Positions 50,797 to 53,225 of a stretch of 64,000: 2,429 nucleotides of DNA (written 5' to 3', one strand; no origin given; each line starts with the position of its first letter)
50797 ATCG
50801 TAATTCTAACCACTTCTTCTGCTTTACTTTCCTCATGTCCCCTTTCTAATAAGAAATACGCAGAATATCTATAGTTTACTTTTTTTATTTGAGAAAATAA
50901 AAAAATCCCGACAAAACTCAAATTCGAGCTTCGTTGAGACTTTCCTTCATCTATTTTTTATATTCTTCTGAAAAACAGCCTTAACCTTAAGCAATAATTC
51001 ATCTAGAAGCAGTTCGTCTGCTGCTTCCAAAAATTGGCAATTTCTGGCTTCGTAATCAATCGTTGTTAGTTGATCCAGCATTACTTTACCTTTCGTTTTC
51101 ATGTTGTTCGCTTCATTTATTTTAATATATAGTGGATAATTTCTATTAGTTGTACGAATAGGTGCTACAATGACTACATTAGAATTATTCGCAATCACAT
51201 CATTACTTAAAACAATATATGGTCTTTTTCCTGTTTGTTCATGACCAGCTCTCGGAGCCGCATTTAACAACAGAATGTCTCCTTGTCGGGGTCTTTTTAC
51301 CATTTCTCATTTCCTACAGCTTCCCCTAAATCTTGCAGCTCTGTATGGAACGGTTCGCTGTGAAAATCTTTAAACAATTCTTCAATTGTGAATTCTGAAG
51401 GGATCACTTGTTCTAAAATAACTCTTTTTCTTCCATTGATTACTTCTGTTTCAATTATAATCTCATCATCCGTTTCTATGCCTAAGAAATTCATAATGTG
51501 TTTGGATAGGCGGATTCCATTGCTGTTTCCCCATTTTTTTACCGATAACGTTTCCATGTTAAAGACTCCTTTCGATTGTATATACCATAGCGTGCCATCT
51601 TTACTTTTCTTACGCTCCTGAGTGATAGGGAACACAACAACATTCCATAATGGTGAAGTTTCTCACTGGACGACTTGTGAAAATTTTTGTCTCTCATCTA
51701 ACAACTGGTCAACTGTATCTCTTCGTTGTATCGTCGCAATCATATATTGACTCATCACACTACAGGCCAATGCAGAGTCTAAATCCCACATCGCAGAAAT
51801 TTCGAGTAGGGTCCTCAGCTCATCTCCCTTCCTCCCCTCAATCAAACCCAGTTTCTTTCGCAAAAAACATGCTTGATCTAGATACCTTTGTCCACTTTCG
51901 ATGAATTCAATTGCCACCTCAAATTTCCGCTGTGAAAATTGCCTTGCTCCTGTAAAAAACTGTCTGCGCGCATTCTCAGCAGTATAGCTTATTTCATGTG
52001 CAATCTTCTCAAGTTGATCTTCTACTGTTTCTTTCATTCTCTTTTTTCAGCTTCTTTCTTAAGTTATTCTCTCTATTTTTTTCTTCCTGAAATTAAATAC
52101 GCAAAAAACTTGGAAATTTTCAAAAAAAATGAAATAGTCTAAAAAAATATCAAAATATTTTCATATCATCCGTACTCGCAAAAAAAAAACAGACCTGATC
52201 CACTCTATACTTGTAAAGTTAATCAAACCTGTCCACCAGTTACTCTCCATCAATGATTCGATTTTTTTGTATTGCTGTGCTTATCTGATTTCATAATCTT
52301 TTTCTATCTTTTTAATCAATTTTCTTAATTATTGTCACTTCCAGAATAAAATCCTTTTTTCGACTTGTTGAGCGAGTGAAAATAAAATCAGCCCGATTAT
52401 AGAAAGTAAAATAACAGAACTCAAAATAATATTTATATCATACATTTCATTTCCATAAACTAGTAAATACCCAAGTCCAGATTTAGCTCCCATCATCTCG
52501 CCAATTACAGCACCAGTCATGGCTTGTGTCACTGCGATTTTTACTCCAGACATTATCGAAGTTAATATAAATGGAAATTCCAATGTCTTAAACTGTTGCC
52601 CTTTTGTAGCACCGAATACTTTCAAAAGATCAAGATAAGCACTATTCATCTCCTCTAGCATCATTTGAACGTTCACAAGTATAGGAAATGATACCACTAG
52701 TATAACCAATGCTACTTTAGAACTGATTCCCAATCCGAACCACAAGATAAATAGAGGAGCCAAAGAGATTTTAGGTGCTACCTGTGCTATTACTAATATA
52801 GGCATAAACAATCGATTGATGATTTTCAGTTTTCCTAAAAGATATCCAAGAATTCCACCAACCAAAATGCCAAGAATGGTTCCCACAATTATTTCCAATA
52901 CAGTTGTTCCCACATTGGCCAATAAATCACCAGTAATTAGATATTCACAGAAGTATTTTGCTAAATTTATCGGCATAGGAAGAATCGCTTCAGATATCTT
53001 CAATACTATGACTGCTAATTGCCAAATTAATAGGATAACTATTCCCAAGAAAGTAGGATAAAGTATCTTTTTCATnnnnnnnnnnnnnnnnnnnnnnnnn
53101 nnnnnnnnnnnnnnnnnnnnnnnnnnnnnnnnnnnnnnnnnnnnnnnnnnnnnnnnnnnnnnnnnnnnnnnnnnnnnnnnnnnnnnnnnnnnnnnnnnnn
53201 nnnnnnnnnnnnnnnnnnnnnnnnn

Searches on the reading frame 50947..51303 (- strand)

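Call 69: search_protein_families(library=ncbifam, proteins=[window:50947-51303:-], max_evalue=0.01)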
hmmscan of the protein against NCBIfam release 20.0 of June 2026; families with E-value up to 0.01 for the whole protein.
window:50947-51303:- (118 aa): 3 families
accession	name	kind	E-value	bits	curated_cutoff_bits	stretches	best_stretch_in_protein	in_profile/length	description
NF007386.0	PRK09907.1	equivalog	5.4e-15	55.3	120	1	5-109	7-108/111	endoribonuclease MazF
NF007320.0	PRK09812.1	equivalog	3.2e-13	49.7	129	1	6-111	8-115/116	type II toxin-antitoxin system ChpB family toxin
NF052489.1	TAtMazFAgrob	equivalog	1.2e-08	34.7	150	1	3-111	4-115/118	type II toxin-antitoxin system toxin MazF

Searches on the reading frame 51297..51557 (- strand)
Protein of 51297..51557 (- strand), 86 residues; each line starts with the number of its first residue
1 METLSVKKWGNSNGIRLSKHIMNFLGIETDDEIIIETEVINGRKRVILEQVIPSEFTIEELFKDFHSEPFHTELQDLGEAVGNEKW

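Call 69: search_protein_families(library=ncbifam, proteins=[window:51297-51557:-], max_evalue=0.01)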
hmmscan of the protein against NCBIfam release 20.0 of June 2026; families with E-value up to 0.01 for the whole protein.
window:51297-51557:- (86 aa): 3 families
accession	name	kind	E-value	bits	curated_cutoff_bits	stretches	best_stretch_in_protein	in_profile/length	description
NF007312.0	PRK09798.1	equivalog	8.2e-10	38.9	113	1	4-86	4-82/82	type II toxin-antitoxin system antitoxin MazE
TIGR02609.1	doc_partner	hypoth_equivalog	6.2e-05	23.3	55.9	1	6-38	3-35/74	putative addiction module antidote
NF008463.0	PRK11347.1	equivalog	0.0027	17.9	101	1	4-66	3-60/83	antitoxin ChpS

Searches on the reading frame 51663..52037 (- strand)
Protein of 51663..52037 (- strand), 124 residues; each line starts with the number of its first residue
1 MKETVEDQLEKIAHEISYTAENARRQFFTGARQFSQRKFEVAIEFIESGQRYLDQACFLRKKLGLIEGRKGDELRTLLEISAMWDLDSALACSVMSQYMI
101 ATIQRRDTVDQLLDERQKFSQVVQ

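Call 7: search_protein_families(library=pfam, proteins=[window:51663-52037:-], max_evalue=0.01)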
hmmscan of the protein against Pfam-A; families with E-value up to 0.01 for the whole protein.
window:51663-52037:- (124 aa): 0 families

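Call 34: find_homologous_proteins(query=window:51663-52037:-, max_evalue=0.001)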
Query window:51663-52037:- (124 aa): 1 proteins with E <= 0.001 among 10 candidates.
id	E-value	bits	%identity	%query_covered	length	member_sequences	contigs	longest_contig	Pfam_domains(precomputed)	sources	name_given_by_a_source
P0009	7.9e-73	259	100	100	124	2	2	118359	-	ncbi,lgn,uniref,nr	ncbi:hypothetical protein [Enterococcus songbeiensis]|uniref:hypothetical protein n=1 Tax=Enterococc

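Call 68: search_solved_structures(query=A7, max_evalue=1, show_alignments=1)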
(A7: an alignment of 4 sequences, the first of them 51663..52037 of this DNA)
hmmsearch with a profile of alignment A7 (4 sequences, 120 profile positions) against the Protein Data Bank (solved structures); distinct sequences matched with E-value up to 1: 6.
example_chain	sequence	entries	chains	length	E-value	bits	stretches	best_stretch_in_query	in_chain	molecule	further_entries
1e2a_A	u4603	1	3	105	0.019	18.2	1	1-98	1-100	ENZYME IIA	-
3l8r_A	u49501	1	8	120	0.027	17.8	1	1-96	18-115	Putative PTS system, cellobiose-specific IIA component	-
9mm5_A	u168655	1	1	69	0.027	17.8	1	18-59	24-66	De novo designed minibinder - dC2_049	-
7rwz_A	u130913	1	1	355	0.36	14.1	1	19-81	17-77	Cos capsid morphogenesis protein (Ccm)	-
1auz_A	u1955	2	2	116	0.5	13.7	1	52-92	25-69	SPOIIAA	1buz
2e2a_A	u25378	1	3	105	0.65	13.3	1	1-96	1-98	PROTEIN (ENZYME IIA)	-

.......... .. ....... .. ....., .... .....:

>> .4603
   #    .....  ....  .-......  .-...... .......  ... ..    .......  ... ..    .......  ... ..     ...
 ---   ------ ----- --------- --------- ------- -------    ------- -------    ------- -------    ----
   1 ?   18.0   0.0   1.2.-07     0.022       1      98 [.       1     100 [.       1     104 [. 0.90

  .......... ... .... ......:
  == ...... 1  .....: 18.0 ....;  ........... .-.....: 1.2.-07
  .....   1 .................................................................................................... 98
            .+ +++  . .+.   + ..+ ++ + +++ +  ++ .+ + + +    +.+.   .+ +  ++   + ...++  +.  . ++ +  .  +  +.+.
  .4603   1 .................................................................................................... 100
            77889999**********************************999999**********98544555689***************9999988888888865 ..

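Call 69: search_protein_families(library=ncbifam, proteins=[window:51663-52037:-], max_evalue=0.01)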
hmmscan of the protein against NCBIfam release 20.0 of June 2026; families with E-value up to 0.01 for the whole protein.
window:51663-52037:- (124 aa): 0 families

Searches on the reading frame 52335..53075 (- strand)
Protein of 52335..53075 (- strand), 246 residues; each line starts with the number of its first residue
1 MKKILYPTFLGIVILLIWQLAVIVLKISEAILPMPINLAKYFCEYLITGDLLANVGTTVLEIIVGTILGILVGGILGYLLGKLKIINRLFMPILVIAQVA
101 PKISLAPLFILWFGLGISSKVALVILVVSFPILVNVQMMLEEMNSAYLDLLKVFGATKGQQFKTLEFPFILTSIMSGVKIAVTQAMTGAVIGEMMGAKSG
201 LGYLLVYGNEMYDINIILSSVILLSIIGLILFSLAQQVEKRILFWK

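Call 7: search_protein_families(library=pfam, proteins=[window:52335-53075:-], max_evalue=0.01)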
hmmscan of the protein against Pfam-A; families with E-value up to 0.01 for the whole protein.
window:52335-53075:- (246 aa): 1 family
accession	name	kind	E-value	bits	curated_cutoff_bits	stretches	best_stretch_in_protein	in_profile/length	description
PF00528.27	BPD_transp_1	-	6.1e-27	95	26.4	1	69-242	1-182/184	Binding-protein-dependent transport system inner membrane component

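Call 35: find_homologous_proteins(query=window:52335-53075:-, max_evalue=1e-40)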
Query window:52335-53075:- (246 aa): 237 proteins with E <= 1e-40 among 5498 candidates; the best 120 are listed.
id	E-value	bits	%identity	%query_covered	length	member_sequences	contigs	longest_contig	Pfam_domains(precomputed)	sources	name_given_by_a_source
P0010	5.8e-139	480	98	100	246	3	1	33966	PF00528.28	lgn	-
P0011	1.1e-88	315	62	100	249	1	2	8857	PF00528.28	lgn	-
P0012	5.9e-88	313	63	98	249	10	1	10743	PF00528.28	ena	-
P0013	2.4e-85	304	60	99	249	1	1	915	PF00528.28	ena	-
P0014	6.8e-85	303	60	100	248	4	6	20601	PF00528.28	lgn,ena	-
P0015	9.2e-85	302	60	99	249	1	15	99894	PF00528.28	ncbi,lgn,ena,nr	ncbi:MAG TPA: ABC transporter permease [Candidatus Olsenella avistercoris]|nr:ABC transporter permea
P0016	1.4e-84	302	60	99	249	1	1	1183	PF00528.28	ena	-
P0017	2.3e-84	301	60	99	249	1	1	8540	PF00528.28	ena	-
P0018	2.8e-84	301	59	100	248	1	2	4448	PF00528.28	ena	-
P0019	4.1e-84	300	60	99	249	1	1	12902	PF00528.28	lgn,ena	-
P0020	5.9e-84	300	59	99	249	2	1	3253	PF00528.28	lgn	-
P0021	9.9e-84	299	60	100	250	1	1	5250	PF00528.28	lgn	-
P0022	1.1e-83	299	61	98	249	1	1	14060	PF00528.28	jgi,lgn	jgi:NitT/TauT family transport system permease protein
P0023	1.7e-83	298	58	99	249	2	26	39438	PF00528.28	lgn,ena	-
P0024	4.2e-83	297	59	99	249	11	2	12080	PF00528.28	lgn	-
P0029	3.8e-81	291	58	100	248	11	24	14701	PF00528.28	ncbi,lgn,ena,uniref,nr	ncbi:ABC transporter permease [Enterococcus gallinarum]|uniref:ABC transporter permease n=1 Tax=Ente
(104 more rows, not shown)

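Call 37: find_encoding_contigs(protein=P0010, flank=10000, max_places=3)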
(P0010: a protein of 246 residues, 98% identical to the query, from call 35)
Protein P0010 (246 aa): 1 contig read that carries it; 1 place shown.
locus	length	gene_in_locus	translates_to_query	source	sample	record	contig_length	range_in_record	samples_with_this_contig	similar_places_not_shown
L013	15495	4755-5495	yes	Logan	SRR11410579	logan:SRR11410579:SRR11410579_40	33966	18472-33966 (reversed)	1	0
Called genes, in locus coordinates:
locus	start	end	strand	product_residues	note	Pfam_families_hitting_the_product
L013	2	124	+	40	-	?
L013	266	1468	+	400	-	PF00083:Sugar_tr, PF06779:MFS_4, PF07690:MFS_1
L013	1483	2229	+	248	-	PF01048:PNP_UDP_1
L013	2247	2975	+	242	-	PF00005:ABC_tran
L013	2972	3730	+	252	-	PF00528:BPD_transp_1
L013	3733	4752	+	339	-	PF13379:NMT1_2, PF09084:NMT1, PF16868:NMT1_3 (faint)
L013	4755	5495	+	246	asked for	PF00528:BPD_transp_1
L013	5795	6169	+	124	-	-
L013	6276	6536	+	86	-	-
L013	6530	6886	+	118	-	PF02452:PemK_toxin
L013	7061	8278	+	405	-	PF13304:AAA_21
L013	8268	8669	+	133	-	-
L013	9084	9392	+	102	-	-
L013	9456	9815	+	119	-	PF02255:PTS_IIA (weak)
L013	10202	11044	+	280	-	PF04203:Sortase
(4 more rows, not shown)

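Call 38: find_encoding_contigs(protein=P0029, flank=8000, max_places=2)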
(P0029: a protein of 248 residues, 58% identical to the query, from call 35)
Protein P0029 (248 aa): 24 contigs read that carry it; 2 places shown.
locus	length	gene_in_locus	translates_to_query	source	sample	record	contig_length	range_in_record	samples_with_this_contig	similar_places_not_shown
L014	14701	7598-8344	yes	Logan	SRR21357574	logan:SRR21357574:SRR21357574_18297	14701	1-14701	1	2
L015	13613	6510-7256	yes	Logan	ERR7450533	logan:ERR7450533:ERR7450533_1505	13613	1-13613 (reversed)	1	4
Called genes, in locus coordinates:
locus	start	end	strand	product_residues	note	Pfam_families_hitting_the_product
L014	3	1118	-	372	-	?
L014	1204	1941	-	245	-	PF01048:PNP_UDP_1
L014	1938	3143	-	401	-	PF00083:Sugar_tr, PF07690:MFS_1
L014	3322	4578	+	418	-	PF07905:PucR, PF13556:HTH_30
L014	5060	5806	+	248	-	PF00005:ABC_tran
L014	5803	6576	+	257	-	PF00528:BPD_transp_1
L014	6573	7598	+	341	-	PF13379:NMT1_2, PF09084:NMT1, PF12974:Phosphonate-bd (weak)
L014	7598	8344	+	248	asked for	PF00528:BPD_transp_1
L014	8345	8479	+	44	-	-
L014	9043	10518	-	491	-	PF08428:Rib (weak), PF18957:RibLong (faint), PF08428:Rib, PF00746:Gram_pos_anchor (weak)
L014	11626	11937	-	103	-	-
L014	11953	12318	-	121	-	-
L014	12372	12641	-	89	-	-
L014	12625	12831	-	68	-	-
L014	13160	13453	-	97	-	-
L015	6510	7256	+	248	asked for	PF00528:BPD_transp_1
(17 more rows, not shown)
